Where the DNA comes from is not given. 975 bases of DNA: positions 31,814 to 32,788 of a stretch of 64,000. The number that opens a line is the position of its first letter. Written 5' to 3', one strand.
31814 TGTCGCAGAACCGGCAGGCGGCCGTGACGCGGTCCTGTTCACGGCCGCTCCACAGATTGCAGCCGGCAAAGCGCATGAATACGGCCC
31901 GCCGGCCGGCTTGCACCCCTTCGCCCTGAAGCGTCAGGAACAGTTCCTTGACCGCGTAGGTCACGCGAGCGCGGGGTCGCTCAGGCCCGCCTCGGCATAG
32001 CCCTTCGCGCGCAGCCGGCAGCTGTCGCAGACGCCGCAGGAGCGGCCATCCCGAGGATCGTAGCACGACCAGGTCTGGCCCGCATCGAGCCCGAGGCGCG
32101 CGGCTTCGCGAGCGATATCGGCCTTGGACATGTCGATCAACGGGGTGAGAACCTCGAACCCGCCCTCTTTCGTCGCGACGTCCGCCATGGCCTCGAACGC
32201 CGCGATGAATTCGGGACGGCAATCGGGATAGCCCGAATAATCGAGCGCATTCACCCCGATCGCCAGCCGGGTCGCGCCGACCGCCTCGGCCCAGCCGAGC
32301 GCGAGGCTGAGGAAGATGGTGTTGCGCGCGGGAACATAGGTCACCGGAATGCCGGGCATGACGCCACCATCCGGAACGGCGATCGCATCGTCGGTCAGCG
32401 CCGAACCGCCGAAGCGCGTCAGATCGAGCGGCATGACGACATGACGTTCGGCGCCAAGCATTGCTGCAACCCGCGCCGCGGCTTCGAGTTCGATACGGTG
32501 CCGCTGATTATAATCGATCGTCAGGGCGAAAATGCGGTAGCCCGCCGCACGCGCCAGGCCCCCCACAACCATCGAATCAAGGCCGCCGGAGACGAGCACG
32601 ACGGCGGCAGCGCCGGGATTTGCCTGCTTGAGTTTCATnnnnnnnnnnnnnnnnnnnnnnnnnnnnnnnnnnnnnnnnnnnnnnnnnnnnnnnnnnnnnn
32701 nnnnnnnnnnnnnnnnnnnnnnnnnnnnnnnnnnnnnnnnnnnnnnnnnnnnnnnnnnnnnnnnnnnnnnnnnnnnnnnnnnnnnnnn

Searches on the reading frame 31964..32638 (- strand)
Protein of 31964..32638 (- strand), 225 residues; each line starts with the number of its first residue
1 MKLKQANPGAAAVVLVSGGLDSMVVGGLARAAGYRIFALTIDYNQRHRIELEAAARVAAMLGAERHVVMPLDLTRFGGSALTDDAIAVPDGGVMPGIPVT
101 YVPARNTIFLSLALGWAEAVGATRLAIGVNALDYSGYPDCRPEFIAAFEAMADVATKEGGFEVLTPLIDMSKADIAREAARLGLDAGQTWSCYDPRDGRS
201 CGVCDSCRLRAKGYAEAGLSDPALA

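Call 51: search_protein_families(library=pfam, proteins=[window:31964-32638:-], max_evalue=0.00001)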
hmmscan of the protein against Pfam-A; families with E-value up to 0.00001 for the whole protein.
window:31964-32638:- (225 aa): 2 families
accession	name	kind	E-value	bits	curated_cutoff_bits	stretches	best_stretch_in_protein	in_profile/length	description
PF06508.19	QueC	-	2.2e-71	240.2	22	1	12-217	2-209/210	Queuosine biosynthesis protein QueC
PF00733.27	Asn_synthase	-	4.1e-06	27.1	21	1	14-67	22-76/354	Asparagine synthase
